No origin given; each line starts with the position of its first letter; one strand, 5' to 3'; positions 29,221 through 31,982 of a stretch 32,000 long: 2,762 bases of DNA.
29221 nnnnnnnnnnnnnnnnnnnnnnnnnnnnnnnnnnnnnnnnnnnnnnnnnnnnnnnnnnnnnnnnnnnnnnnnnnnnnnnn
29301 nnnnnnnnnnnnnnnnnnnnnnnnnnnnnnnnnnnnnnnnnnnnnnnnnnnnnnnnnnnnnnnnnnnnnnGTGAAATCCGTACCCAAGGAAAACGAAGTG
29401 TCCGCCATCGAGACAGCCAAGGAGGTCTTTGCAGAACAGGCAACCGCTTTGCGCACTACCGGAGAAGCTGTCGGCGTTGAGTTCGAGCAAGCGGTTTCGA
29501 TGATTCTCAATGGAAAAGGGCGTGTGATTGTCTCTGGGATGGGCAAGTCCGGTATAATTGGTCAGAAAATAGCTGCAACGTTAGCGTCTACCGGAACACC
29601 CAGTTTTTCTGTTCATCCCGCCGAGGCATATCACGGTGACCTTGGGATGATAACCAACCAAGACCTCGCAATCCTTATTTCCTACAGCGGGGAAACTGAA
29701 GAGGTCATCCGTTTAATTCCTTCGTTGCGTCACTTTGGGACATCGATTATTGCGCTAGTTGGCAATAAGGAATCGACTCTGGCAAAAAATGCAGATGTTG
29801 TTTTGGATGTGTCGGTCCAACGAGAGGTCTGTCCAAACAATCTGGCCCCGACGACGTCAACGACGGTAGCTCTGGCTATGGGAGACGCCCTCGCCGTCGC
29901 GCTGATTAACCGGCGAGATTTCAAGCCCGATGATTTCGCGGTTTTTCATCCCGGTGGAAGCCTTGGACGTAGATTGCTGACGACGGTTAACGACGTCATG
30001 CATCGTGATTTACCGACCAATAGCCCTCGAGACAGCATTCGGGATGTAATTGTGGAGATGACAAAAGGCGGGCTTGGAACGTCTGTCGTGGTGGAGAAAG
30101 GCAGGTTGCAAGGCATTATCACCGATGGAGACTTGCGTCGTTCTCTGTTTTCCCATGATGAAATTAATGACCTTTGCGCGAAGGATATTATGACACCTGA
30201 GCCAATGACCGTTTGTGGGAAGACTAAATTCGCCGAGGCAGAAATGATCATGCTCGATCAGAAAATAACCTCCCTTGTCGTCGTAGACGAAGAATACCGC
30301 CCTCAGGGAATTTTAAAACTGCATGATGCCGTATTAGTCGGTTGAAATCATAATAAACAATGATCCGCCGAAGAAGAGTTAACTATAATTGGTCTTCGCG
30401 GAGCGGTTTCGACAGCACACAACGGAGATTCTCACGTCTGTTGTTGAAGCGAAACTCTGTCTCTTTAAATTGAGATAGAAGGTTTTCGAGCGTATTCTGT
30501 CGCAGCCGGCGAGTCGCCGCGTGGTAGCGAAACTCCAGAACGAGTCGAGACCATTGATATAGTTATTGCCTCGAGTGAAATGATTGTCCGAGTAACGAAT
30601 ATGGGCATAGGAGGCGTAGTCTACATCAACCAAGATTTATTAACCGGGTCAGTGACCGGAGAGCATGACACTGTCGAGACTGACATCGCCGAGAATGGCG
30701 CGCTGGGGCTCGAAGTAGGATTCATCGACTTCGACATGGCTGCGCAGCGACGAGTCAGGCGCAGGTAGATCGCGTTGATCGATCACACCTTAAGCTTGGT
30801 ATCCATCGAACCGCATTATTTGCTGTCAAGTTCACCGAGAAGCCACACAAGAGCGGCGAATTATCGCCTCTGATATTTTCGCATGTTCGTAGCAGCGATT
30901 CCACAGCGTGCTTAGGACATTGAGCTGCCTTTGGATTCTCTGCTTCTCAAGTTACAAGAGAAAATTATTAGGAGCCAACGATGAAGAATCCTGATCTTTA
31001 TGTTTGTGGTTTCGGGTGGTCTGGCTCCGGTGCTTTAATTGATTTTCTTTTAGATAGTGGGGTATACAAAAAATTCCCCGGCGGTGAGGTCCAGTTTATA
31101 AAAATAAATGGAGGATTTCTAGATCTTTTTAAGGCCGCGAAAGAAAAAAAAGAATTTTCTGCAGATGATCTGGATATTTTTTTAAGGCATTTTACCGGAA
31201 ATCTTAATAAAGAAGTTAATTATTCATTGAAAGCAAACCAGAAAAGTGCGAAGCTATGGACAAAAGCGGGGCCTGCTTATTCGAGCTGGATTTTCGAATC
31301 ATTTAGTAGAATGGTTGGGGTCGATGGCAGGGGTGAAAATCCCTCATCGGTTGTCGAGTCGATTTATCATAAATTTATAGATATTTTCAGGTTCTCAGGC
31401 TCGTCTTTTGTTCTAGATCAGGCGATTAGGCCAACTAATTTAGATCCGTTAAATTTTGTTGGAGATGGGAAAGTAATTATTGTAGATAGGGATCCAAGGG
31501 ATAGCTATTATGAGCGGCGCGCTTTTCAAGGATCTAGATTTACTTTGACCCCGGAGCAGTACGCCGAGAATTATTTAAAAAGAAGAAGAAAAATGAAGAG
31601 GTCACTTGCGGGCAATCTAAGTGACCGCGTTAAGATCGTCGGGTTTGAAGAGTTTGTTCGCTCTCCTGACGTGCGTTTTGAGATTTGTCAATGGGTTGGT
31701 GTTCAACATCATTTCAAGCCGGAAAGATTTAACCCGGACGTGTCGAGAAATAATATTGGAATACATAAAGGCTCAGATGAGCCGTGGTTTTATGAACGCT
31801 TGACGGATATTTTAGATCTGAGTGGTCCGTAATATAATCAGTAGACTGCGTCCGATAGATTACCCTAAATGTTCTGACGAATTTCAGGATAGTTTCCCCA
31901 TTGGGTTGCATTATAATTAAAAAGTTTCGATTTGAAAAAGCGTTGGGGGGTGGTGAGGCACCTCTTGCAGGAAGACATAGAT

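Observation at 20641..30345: Candidate phosphonate (2-hydroxyethylphosphonate) plus Kdo surface-glycan biosynthesis island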

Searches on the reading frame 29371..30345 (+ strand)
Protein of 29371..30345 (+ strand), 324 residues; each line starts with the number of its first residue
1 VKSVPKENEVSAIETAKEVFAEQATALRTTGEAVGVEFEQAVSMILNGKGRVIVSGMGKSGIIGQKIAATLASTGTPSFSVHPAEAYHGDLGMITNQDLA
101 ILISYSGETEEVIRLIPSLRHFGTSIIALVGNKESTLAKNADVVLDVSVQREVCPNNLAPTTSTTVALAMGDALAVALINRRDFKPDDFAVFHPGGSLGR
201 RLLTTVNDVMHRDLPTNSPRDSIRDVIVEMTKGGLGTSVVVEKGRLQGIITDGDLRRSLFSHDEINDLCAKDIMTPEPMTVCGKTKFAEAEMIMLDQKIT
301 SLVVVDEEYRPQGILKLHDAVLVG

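Call 4: search_protein_families(library=pfam, proteins=[window:29371-30345:+], max_evalue=0.01)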
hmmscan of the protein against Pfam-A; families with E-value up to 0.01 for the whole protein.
window:29371-30345:+ (324 aa): 4 families
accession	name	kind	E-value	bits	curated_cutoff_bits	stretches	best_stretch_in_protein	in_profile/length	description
PF01380.27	SIS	-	1.3e-31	109.5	25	1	46-177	2-131/131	SIS domain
PF00571.33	CBS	-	6.6e-17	62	24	2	206-259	1-55/57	CBS domain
PF10740.15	DUF2529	-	0.0033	17.5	22.3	1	77-157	62-141/169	Domain of unknown function (DUF2529)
PF13580.11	SIS_2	-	0.0065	16.9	27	0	94-131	101-138/138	SIS domain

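Call 13: find_encoding_contigs(protein=window:29371-30345:+, flank=10000)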
Protein window:29371-30345:+ (324 aa): no gene with exactly this product is on record in the collection.

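Call 19: search_protein_families(library=ncbifam, proteins=[window:29371-30345:+], max_evalue=0.00001)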
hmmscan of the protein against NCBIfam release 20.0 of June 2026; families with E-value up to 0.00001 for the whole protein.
window:29371-30345:+ (324 aa): 22 families
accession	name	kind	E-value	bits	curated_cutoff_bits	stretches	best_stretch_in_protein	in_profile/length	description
TIGR00393.1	kpsF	subfamily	3.8e-104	348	203.7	1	50-315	1-267/268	KpsF/GutQ family sugar-phosphate isomerase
NF008141.0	PRK10892.1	equivalog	3.4e-93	312.5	505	1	4-321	4-323/328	arabinose-5-phosphate isomerase KdsD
NF008581.0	PRK11543.1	equivalog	1.4e-86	290.5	481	1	31-320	24-315/321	arabinose-5-phosphate isomerase GutQ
NF008590.0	PRK11557.1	equivalog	5.8e-13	48.9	355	1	19-181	102-262/282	MurR/RpiR family transcriptional regulator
TIGR03127.2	RuMP_HxlB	equivalog_domain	3.3e-12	46.7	160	1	19-153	4-129/178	6-phospho-3-hexuloisomerase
NF041755.1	RuMP_HxlAB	equivalog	6.5e-12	45.1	500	1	33-171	230-354/391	bifunctional 3-hexulose-6-phosphate synthase/6-phospho-3-hexuloisomerase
NF010701.0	PRK14101.1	equivalog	5.4e-11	41.4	920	1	37-185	457-601/638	bifunctional transcriptional regulator/glucokinase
NF001484.0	PRK00331.1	subfamily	1.2e-09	37.2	381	1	17-183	256-417/601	isomerizing glutamine--fructose-6-phosphate transaminase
NF008458.0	PRK11337.1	equivalog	1.3e-09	37.5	378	1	14-178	106-268/293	MurR/RpiR family transcriptional regulator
NF041552.1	TF_PrdR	equivalog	1.7e-09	36.6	795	1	204-308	6-110/577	sigma-54 dependent transcriptional regulator PrdR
NF040776.2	AlsR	equivalog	1.3e-08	34.2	400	1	16-149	96-229/279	transcriptional repressor AlsR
NF006423.0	PRK08674.1-2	equivalog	5e-08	32.2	254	1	37-120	15-96/317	bifunctional phosphoglucose/phosphomannose isomerase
TIGR01302.1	IMP_dehydrog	equivalog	2.4e-07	30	481.5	1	209-320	85-196/450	IMP dehydrogenase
NF011447.0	PRK14869.2-3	equivalog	4.9e-07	28.7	522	0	200-259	64-124/540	putative manganese-dependent inorganic diphosphatase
TIGR01135.1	glmS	equivalog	6.6e-07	28.2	418.05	1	41-178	283-417/607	glutamine--fructose-6-phosphate transaminase (isomerizing)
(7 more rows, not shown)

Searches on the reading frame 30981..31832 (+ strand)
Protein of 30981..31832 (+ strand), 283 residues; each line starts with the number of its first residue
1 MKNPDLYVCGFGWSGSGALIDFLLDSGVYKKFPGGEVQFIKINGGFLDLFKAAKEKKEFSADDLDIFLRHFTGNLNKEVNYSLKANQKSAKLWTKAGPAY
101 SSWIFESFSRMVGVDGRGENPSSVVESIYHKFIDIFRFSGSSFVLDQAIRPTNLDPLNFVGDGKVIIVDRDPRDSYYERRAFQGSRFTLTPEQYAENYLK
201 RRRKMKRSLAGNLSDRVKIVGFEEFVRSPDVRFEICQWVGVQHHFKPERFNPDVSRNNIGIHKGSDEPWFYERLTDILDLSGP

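Call 4: search_protein_families(library=pfam, proteins=[window:30981-31832:+], max_evalue=0.01)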
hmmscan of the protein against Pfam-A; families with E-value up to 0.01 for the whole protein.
window:30981-31832:+ (283 aa): 1 family
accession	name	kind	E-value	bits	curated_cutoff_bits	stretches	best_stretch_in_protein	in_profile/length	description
PF13469.12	Sulfotransfer_3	-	0.0065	17.2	27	0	70-242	68-213/216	Sulfotransferase family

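Call 12: find_encoding_contigs(protein=window:30981-31832:+, flank=10000)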
Protein window:30981-31832:+ (283 aa): no gene with exactly this product is on record in the collection.

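Call 19: search_protein_families(library=ncbifam, proteins=[window:30981-31832:+], max_evalue=0.00001)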
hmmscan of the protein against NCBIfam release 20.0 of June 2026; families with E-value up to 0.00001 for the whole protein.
window:30981-31832:+ (283 aa): 0 families

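Call 74: find_homologous_proteins(query=window:30981-31832:+)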
Query window:30981-31832:+ (283 aa): 7 proteins with E <= 0.001 among 423 candidates.
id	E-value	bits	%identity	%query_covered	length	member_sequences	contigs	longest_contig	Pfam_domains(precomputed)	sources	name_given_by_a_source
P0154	1.7e-191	653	100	100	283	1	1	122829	-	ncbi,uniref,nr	ncbi:hypothetical protein M0534_11630 [Methylonatrum kenyense]|uniref:hypothetical protein n=1 Tax=M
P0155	1.1e-44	171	34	92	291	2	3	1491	PF13469.13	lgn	-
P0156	3.1e-11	61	26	93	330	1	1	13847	PF13469.13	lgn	-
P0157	2.2e-8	52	30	42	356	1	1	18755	PF13469.13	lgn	-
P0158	3.3e-8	51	28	56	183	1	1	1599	-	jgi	jgi:hypothetical protein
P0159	9.7e-7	46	23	93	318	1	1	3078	-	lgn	-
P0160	1.1e-6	46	25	92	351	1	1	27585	-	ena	-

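Call 79: find_encoding_contigs(protein=P0160, flank=10000, max_places=2)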
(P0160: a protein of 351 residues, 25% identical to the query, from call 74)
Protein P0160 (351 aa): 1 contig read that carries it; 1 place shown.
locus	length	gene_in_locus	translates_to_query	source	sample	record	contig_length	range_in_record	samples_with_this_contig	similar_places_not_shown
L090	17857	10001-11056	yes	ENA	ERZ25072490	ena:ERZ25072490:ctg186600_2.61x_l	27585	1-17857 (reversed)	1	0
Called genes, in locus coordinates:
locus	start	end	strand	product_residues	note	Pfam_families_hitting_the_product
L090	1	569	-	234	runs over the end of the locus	-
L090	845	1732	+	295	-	PF00483:NTP_transferase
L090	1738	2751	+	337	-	PF01073:3Beta_HSD, PF01370:Epimerase, PF02719:Polysacc_synt_2, PF04321:RmlD_sub_bind, PF07993:NAD_binding_4, PF16363:GDP_Man_Dehyd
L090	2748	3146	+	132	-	PF05523:FdtA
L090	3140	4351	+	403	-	PF00551:Formyl_trans_N, PF12796:Ank_2 (weak)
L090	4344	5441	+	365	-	PF01041:DegT_DnrJ_EryC1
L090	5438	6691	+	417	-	PF01943:Polysacc_synt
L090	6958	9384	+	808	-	PF00682:HMGL-like, PF02348:CTP_transf_3, PF12804:NTP_transf_3 (weak)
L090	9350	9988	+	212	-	PF00702:Hydrolase, PF08282:Hydrolase_3 (faint), PF12710:HAD (weak), PF13419:HAD_2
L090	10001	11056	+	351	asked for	-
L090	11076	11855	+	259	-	PF00483:NTP_transferase, PF12804:NTP_transf_3 (weak)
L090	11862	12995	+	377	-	-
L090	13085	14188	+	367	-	PF01370:Epimerase, PF02719:Polysacc_synt_2, PF04321:RmlD_sub_bind, PF16363:GDP_Man_Dehyd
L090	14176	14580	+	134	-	-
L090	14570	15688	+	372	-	PF00155:Aminotran_1_2 (weak), PF01041:DegT_DnrJ_EryC1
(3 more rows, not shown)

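Call 80: find_encoding_contigs(protein=P0157, flank=10000, max_places=2)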
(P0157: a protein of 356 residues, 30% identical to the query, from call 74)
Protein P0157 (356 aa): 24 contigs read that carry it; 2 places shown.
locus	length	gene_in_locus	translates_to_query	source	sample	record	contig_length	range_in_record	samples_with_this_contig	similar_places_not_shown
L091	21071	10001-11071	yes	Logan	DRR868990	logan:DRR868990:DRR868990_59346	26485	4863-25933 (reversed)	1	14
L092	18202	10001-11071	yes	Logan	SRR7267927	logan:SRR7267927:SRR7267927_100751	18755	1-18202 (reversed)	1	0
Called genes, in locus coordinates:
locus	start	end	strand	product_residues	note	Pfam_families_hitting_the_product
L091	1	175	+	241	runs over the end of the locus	?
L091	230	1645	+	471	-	PF03062:MBOAT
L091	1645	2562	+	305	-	-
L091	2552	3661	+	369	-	PF00155:Aminotran_1_2 (weak), PF01041:DegT_DnrJ_EryC1, PF01212:Beta_elim_lyase (weak)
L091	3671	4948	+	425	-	PF07478:Dala_Dala_lig_C (weak)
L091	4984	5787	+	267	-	PF03446:NAD_binding_2 (weak), PF03807:F420_oxidored (weak), PF09130:DUF1932 (weak)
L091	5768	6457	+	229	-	PF24894:Hexapep_GlmU (faint), PF25084:LbH_EIF2B (faint), PF25087:GMPPB_C, PF00132:Hexapep, PF14602:Hexapep_2 (weak)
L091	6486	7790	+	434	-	PF27533:CapK_C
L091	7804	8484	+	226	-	PF03737:RraA-like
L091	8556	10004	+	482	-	PF01943:Polysacc_synt, PF13440:Polysacc_synt_3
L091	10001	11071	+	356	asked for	PF13469:Sulfotransfer_3 (weak)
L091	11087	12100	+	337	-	PF00535:Glycos_transf_2, PF13641:Glyco_tranf_2_3 (weak)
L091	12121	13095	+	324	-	PF13480:Acetyltransf_6 (weak), PF02388:FemAB (weak)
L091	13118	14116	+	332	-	-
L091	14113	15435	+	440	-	PF04932:Wzy_C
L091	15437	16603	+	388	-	PF00534:Glycos_transf_1, PF26337:Gtf3_C (faint)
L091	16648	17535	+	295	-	PF00535:Glycos_transf_2, PF10111:Glyco_tranf_2_2, PF13641:Glyco_tranf_2_3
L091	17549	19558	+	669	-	PF00483:NTP_transferase (weak), PF12804:NTP_transf_3, PF20202:DUF6564 (weak), PF01467:CTP_transf_like, PF13714:PEP_mutase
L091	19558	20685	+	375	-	PF02776:TPP_enzyme_N, PF02775:TPP_enzyme_C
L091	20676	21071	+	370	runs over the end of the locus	PF00465:Fe-ADH, PF13685:Fe-ADH_2 (faint), PF25137:ADH_Fe_C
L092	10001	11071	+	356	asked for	PF13469:Sulfotransfer_3 (weak)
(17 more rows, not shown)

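Call 84: predict_structure(alignment_id=A4)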
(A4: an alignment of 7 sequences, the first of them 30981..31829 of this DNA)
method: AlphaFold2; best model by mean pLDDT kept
length: 283 residues; sequences in the alignment: 7
mean_pLDDT: 71.9   pTM: 0.74
mean pLDDT of the five models: 71.9, 70.6, 68.8, 65.9, 65.8
residues with pLDDT >= 90: 44; 70-90: 118; 50-70: 72; < 50: 49
segments of 3 or more residues with pLDDT < 50: 72-119
pLDDT, mean of each block of 10 residues (from residue 1): 84 85 89 64 67 62 58 41 36 39 46 41 62 64 84 81 89 87 83 87 85 81 93 91 75 89 80 80 51
secondary structure, 60 per line:
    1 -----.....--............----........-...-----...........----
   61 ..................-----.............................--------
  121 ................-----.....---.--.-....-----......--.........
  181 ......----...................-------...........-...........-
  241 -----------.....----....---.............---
elements in order: E6-10 H13-24 E29-36 H46-56 H61-78 H84-112 H121-136 E142-146 H155-158 E164-169 H172-186 H191-209 E217-221 H222-227 H229-239 H252-256 H261-264 H268-280

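Call 86: fold_search(model_id=the predicted structure, library=pdb)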
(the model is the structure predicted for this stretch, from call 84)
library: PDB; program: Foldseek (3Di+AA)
matches with E <= 10: 727; with E <= 0.001: 19
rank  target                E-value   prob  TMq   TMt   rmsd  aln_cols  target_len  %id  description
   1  4gox                  1.8e-05  1.00  0.44  0.45   9.2       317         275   14  Sulfotransferase Domain from the Synechococcus PCC 7002 Olefin Synthase (released 2012-10-17)
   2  4gbm                  2.8e-05  1.00  0.45  0.45   8.2       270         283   14  Sulfotransferase Domain from the Curacin Biosynthetic Pathway (released 2012-10-17)
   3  3ap3_B                1.5e-04  1.00  0.42  0.41   8.0       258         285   13  Crystal structure of human tyrosylprotein sulfotransferase-2 complexed with PAP (released 2011-10-26)
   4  9wwe                  1.8e-04  1.00  0.42  0.40   7.5       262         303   13  Crystal structure of human tyrosylprotein sulfotransferase 2 (TPST2) in cation-bound state (released 2025-12-31)
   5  3ap2_B                1.8e-04  1.00  0.42  0.40   8.3       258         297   14  Crystal structure of human tyrosylprotein sulfotransferase-2 complexed with PAP,C4 peptide, and phosphate ion (released 2011-10-26)
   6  5wrj_A                1.9e-04  1.00  0.44  0.45   8.0       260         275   12  Crystal structure of human tyrosylprotein sulfotransferase-1 complexed with PAP and gastrin peptide (released 2017-09-06)
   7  3rnl                  1.9e-04  1.00  0.45  0.51  10.8       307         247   16  Crystal Structure of Sulfotransferase from Alicyclobacillus acidocaldarius (released 2011-06-29)
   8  3ap3_C                2.6e-04  1.00  0.44  0.43   7.2       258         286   12  Crystal structure of human tyrosylprotein sulfotransferase-2 complexed with PAP (released 2011-10-26)
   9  3ap2_A                2.7e-04  1.00  0.42  0.40   8.0       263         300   12  Crystal structure of human tyrosylprotein sulfotransferase-2 complexed with PAP,C4 peptide, and phosphate ion (released 2011-10-26)
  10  5wrj_C                3.6e-04  1.00  0.43  0.45  10.3       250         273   13  Crystal structure of human tyrosylprotein sulfotransferase-1 complexed with PAP and gastrin peptide (released 2017-09-06)
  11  3ap1_A                3.8e-04  1.00  0.41  0.40   8.1       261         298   13  Crystal structure of human tyrosylprotein sulfotransferase-2 complexed with PAP and C4 peptide (released 2011-10-26)
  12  4ifb_B                4.4e-04  1.00  0.36  0.37  11.2       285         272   13  Crystal structure of SULT 2A1 LLGG mutant with PAPS (released 2013-02-06)
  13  1x8k_A                4.6e-04  1.00  0.31  0.27  11.3       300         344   14  Crystal structure of retinol dehydratase in complex with anhydroretinol and inactive cofactor PAP (released 2005-02-08)
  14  3ap1_B                4.9e-04  1.00  0.42  0.40   8.1       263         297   12  Crystal structure of human tyrosylprotein sulfotransferase-2 complexed with PAP and C4 peptide (released 2011-10-26)
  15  8w5z_A                7.1e-04  1.00  0.40  0.35  11.8       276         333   13  Crystal structure of tick tyrosylprotein sulfotransferase reveals the activation mechanism of tick anticoagulant prote (released 2024-04-10)
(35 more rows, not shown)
